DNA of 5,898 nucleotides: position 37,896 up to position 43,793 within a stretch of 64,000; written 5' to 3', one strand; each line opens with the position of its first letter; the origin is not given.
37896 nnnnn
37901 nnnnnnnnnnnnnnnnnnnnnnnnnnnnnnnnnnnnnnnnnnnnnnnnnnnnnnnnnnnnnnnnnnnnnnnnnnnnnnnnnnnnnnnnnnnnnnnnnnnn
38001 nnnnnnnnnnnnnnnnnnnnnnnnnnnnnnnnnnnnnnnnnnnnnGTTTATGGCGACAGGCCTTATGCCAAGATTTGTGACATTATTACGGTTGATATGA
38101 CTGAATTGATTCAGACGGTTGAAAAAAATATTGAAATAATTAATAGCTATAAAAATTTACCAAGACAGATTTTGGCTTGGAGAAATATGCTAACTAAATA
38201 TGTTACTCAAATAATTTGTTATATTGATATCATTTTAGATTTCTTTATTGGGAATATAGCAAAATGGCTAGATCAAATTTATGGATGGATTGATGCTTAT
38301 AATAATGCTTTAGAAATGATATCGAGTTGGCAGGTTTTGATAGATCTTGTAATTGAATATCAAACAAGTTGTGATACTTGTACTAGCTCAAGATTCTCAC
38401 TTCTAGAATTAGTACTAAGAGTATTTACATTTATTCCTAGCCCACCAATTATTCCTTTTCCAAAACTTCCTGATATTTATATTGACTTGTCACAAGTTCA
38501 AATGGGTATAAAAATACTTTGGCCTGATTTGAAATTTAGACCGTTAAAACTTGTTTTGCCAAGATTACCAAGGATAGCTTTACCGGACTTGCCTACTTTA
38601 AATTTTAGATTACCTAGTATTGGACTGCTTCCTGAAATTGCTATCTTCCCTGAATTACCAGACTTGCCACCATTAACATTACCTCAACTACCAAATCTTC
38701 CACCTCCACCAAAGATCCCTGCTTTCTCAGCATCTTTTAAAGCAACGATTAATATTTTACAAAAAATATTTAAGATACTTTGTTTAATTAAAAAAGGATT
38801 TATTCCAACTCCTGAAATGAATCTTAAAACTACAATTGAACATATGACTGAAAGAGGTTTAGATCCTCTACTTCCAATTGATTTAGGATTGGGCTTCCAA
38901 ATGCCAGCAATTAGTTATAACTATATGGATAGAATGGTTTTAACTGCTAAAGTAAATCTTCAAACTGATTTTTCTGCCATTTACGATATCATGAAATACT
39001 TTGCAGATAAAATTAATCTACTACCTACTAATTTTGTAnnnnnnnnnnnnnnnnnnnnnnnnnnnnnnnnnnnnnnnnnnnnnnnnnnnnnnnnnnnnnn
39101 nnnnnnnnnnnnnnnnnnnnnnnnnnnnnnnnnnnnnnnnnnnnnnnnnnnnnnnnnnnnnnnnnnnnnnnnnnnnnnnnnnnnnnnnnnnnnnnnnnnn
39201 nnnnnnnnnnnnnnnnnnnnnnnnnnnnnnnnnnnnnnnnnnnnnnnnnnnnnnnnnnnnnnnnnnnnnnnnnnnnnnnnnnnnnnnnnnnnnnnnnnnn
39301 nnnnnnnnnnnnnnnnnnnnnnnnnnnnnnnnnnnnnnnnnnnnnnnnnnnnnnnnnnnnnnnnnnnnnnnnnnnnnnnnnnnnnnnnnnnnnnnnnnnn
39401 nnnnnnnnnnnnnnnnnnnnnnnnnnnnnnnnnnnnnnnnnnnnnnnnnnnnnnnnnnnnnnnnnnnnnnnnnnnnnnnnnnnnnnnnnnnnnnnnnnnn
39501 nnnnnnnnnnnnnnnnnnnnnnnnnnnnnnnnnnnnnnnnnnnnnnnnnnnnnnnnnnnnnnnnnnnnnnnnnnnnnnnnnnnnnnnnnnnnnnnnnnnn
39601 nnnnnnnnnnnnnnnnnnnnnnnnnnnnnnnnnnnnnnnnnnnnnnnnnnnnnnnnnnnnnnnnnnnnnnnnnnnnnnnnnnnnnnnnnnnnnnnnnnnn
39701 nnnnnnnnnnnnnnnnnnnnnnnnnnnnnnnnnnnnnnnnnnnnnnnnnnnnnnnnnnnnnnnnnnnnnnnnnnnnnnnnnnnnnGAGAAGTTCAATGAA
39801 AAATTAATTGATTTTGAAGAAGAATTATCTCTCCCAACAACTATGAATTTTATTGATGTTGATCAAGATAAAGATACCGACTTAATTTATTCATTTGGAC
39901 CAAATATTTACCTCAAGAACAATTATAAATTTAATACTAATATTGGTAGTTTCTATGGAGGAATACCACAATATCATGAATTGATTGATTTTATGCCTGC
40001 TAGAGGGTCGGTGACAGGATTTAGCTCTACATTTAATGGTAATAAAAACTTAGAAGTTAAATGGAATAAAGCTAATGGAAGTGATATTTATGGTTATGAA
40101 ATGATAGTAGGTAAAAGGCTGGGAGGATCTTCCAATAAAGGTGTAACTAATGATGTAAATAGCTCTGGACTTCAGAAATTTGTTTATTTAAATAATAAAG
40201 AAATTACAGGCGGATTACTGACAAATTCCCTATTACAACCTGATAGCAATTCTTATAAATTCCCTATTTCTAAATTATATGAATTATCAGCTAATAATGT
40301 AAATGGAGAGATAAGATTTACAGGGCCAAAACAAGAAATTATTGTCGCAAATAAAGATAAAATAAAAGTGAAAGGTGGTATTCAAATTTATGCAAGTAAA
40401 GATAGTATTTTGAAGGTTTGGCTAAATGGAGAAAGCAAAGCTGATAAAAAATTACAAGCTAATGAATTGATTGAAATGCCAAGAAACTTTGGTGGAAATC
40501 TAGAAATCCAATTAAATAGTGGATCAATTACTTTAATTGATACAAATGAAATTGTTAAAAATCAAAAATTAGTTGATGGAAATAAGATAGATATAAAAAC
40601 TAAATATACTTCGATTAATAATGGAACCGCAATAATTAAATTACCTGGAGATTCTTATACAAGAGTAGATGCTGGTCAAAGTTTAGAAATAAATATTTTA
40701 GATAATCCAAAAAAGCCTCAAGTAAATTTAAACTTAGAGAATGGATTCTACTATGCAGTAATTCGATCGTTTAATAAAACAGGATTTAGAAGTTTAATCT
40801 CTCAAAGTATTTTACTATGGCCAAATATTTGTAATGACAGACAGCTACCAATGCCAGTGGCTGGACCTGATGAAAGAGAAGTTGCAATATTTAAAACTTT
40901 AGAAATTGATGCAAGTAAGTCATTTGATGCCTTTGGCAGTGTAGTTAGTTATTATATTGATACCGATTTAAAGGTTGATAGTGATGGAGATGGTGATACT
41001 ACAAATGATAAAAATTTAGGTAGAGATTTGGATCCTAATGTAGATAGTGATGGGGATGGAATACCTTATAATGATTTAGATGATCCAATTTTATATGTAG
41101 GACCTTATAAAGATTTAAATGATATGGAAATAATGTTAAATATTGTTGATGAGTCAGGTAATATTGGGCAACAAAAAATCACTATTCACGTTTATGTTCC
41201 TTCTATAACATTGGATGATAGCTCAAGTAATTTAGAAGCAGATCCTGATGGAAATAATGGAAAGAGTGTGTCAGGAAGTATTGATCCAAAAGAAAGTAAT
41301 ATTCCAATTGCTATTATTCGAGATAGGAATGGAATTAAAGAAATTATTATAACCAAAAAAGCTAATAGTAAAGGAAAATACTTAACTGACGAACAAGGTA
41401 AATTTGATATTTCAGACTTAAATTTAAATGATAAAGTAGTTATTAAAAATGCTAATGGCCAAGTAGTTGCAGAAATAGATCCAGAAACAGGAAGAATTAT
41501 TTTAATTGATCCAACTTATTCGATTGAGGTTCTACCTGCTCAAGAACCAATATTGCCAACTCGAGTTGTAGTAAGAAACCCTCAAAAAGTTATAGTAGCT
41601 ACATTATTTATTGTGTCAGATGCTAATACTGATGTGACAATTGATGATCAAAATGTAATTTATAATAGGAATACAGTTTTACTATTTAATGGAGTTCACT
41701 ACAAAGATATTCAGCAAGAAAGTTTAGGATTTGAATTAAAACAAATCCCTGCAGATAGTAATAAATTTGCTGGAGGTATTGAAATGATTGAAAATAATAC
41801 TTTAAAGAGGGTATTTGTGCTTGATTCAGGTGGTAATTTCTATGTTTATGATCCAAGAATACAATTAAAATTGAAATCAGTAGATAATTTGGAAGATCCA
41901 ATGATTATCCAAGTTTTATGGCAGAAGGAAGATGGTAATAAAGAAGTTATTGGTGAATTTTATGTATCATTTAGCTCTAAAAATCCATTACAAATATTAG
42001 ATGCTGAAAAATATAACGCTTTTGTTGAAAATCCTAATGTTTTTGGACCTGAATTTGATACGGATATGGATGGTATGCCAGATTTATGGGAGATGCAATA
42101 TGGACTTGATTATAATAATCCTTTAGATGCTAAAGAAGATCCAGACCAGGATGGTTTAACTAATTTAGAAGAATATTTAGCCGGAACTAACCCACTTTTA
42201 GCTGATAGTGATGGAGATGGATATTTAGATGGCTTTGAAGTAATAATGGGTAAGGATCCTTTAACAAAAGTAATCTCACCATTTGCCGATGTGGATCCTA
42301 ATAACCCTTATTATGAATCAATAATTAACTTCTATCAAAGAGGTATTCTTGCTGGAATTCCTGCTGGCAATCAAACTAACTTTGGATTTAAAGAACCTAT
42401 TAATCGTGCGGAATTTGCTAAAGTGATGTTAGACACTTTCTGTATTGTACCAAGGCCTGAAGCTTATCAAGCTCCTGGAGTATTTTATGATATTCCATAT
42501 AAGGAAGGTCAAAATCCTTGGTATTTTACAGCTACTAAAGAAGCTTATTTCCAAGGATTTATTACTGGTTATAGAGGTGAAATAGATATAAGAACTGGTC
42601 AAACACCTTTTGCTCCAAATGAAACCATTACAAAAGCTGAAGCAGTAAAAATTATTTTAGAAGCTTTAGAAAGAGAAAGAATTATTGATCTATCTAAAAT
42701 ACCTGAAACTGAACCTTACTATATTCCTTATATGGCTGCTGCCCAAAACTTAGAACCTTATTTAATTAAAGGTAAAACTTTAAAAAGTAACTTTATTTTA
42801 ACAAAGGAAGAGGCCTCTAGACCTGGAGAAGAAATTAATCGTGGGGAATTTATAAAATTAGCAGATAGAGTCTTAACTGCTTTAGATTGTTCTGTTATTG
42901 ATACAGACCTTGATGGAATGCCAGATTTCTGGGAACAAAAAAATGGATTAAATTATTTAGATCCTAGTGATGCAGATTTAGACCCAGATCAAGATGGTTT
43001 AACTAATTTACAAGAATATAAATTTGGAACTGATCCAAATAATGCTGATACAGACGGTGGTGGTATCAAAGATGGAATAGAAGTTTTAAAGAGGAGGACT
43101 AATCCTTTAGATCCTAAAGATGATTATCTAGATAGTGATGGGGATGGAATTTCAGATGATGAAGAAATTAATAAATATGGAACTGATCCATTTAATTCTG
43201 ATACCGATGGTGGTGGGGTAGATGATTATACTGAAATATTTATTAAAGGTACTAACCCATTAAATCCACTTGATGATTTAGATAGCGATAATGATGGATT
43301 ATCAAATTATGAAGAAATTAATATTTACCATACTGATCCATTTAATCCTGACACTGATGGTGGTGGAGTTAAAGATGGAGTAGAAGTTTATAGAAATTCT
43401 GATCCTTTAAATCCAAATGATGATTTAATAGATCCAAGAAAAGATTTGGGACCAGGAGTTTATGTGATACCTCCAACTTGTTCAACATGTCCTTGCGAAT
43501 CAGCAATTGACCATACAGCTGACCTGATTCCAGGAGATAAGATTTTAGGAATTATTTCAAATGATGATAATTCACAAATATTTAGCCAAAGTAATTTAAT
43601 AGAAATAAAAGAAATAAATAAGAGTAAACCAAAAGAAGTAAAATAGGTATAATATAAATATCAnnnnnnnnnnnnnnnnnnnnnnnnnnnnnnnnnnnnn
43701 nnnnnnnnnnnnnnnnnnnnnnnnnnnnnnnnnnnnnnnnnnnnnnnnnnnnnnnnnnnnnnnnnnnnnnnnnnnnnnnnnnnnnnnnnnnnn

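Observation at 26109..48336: Five-gene operon led by a 5,845-aa mosaic surface protein, next to type IV pilus genes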

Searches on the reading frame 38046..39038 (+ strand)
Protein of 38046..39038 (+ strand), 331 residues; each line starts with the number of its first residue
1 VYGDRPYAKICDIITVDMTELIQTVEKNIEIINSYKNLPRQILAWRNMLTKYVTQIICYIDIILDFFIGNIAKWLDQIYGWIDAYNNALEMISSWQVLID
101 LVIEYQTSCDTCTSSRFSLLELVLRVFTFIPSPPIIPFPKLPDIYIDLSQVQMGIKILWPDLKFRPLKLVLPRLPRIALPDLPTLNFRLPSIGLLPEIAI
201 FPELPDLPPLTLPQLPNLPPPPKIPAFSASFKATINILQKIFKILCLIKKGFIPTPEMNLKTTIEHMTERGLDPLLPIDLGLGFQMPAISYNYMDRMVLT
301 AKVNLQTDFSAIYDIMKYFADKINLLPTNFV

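Call 69: search_solved_structures(query=A6, max_evalue=10)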
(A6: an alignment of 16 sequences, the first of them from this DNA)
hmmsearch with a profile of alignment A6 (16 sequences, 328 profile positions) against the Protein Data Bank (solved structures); distinct sequences matched with E-value up to 10: 2.
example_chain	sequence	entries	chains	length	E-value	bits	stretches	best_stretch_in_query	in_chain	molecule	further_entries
2lch_A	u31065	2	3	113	0.011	17.9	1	6-90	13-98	Protein OR38 | computationally designed four-helix bundle protein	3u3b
9xxw_A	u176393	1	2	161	0.94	11.6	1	4-88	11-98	predicted anti-CRISPR, ACZ01644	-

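Call 70: search_protein_families(library=pfam, alignment_id=A6, max_evalue=1)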
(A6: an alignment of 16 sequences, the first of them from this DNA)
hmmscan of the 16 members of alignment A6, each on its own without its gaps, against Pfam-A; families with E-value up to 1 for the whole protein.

A. member 1, seq(331 aa): 2 families
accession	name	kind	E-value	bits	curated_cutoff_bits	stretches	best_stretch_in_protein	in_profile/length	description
PF10294.15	Methyltransf_16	-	0.068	13.4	21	1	10-55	70-117/174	Lysine methyltransferase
PF18429.6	DUF5609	-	0.2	12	25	0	18-57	17-56/65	Domain of unknown function (DUF5609)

B. families by the number of members that match (of 16 scanned): 12 families
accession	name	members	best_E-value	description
PF10294.15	Methyltransf_16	2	0.068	Lysine methyltransferase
PF09246.16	PHAT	1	0.018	PHAT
PF06419.17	COG6_N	1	0.049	Conserved oligomeric complex COG6, N-terminal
PF16471.10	JIP_LZII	1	0.053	JNK-interacting protein leucine zipper II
PF17190.9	RecG_N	1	0.11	RecG N-terminal helical domain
PF24575.1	TPR_Slam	1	0.12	Surface lipoprotein assembly modifier, N-terminal TPR repeats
PF01077.27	NIR_SIR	1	0.14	Nitrite and sulphite reductase 4Fe-4S domain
PF20135.4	DUF6525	1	0.16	Family of unknown function (DUF6525)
PF08424.15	NRDE-2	1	0.19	NRDE-2, necessary for RNA interference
PF18429.6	DUF5609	1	0.2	Domain of unknown function (DUF5609)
PF23603.1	Ubiquitin_TPR1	1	0.34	Telomere repeat-binding protein 1-like, ubiquitin-like domain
PF02050.21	FliJ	1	0.65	Flagellar FliJ protein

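Call 71: find_homologous_proteins(query=A6, max_evalue=0.001)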
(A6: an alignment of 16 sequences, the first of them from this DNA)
Query A6 (16 sequences) (331 aa, profile of the alignment): 27 proteins with E <= 0.001 among 4641 candidates.
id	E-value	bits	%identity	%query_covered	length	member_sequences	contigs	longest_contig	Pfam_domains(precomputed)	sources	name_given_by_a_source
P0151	1.3e-79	286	35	95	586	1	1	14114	-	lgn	-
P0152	1.1e-74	270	29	95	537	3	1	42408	-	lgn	-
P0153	3.0e-73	265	32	91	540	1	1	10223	-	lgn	-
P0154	7.4e-73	263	37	73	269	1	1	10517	-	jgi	jgi:hypothetical protein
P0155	6.8e-71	257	35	78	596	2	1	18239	PF07464.17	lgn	-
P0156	9.1e-70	253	31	86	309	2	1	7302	-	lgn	-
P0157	2.9e-66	242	29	87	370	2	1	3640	-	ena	-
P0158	3.2e-66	242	27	93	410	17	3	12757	-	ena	-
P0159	2.5e-65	239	36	70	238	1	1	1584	-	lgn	-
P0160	1.8e-61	226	34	77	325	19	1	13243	-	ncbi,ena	-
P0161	5.0e-60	221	30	73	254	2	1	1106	-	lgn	-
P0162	7.7e-60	221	33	54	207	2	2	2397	-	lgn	-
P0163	2.7e-59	219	37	73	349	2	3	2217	-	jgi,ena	-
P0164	2.4e-58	216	38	73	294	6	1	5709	-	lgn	-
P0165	3.2e-58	215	38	73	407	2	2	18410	-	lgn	-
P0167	1.3e-56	210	27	95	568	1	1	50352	-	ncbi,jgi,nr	ncbi:MAG: hypothetical protein LBG59_02650 [Candidatus Peribacteria bacterium]|jgi:hypothetical prot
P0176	1.1e-43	168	32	72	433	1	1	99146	-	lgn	-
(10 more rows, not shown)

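Call 72: find_encoding_contigs(protein=P0176, flank=10000, max_places=1)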
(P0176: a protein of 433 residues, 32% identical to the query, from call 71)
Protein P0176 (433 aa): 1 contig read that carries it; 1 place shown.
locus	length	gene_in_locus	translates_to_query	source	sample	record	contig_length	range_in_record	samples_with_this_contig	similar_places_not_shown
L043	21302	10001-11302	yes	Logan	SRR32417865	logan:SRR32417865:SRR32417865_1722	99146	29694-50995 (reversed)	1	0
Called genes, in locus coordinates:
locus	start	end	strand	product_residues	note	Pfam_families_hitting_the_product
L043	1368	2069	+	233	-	PF13884:Peptidase_S74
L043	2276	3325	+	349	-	-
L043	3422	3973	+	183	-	-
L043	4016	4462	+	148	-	-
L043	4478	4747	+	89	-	-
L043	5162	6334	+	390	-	-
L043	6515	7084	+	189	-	-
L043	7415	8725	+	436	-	PF13517:FG-GAP_3 (weak)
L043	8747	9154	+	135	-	-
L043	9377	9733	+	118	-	-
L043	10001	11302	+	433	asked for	-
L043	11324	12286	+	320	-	-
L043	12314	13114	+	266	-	-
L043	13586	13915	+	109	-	-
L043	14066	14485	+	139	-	-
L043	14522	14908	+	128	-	-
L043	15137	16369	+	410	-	-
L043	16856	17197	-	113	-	-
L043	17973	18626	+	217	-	-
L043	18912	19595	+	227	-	-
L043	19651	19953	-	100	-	-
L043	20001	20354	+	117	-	PF00149:Metallophos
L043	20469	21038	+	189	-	-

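Call 73: find_encoding_contigs(protein=P0167, flank=10000, max_places=1)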
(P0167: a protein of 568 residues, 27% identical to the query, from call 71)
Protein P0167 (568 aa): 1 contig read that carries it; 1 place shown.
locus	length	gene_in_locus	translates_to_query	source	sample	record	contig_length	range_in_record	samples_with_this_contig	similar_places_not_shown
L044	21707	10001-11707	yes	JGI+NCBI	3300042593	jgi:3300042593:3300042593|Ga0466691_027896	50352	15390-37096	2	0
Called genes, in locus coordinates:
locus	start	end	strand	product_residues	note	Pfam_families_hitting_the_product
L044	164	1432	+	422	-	-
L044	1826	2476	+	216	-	-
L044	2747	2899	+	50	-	-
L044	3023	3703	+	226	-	-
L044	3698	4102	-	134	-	-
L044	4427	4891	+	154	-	-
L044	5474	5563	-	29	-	-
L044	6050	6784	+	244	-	-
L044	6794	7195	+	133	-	PF13517:FG-GAP_3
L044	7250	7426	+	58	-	-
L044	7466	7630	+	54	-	-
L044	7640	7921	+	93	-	-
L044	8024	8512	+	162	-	-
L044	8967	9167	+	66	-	-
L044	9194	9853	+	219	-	-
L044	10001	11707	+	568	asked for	-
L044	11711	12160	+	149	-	-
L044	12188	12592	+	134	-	-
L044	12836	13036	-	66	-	-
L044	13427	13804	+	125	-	-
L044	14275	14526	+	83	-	-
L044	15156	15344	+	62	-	-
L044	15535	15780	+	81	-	-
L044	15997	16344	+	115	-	-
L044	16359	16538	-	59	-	PF02397:Bac_transf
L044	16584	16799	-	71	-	PF02397:Bac_transf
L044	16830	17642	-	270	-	PF02397:Bac_transf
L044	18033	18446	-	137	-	-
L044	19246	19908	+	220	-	PF04294:VanW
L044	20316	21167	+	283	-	PF02073:Peptidase_M29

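Call 93: search_protein_families(library=phrogs, proteins=[window:38046-39038:+], max_evalue=0.01)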
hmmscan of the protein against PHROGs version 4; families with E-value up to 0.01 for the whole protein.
window:38046-39038:+ (331 aa): 0 families

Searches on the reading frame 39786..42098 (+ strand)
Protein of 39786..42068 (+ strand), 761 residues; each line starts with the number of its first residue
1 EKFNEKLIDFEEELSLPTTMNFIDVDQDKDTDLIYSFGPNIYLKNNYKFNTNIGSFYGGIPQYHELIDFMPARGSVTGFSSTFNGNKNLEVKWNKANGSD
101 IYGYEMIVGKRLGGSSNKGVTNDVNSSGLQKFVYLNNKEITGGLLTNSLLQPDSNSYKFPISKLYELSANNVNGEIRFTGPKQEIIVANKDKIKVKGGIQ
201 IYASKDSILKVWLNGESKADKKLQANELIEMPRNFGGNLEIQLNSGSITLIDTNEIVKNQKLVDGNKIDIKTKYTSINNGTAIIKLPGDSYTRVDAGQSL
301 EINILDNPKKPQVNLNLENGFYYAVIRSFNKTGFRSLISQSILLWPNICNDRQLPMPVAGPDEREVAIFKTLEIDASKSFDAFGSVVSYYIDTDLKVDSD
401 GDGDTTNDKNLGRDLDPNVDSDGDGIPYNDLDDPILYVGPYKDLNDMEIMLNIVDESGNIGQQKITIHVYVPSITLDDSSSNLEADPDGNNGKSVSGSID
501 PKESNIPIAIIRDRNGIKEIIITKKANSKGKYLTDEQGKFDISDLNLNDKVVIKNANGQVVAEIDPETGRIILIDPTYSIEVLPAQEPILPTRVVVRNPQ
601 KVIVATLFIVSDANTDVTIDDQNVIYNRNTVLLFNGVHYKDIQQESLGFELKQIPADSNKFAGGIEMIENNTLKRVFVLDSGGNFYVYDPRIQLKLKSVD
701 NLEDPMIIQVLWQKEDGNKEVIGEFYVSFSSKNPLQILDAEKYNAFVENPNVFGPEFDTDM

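Call 32: search_protein_families(library=pfam, proteins=[window:40149-42098:+], max_evalue=0.1)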
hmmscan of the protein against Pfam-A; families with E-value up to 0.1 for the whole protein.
window:40149-42098:+ (650 aa): 0 families

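Call 96: search_solved_structures(query=window:39786-42068:+, max_evalue=1)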
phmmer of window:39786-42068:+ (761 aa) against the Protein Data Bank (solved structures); distinct sequences matched with E-value up to 1: 0.

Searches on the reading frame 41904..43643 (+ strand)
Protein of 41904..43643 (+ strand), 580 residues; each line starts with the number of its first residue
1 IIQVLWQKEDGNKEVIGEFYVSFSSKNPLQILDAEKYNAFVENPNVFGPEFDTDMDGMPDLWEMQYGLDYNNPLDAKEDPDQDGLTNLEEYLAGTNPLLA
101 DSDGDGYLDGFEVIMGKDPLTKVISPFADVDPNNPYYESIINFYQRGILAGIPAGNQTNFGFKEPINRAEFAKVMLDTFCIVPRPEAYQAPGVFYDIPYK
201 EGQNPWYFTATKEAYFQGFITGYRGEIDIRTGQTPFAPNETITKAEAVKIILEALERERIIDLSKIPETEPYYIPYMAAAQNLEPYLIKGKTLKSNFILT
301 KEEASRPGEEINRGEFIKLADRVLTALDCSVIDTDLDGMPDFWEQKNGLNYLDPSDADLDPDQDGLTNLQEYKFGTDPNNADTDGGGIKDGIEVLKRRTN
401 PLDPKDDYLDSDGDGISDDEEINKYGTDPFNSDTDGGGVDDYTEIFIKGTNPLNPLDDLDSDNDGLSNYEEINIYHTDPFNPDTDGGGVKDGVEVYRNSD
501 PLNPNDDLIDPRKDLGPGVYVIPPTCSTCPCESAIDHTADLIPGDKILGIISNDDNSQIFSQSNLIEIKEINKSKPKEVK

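Call 32: search_protein_families(library=pfam, proteins=[window:41904-43643:+], max_evalue=0.1)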
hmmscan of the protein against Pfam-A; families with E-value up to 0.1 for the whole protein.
window:41904-43643:+ (580 aa): 4 families
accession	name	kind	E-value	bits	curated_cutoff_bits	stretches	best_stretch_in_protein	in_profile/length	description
PF18884.5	TSP3_bac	-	6.1e-36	122.3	25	6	460-482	1-22/22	Bacterial TSP3 repeat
PF00395.25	SLH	-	6.4e-08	32.9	20.8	1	126-172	1-44/44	S-layer homology domain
PF03495.19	Binary_toxB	-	0.00047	20.7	25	1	333-386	2-52/78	Clostridial binary toxin B/anthrax toxin PA Ca-binding domain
PF23627.1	LisH_WDR26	-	0.038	13.8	27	0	237-256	5-24/45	WDR26 Lis-homology motif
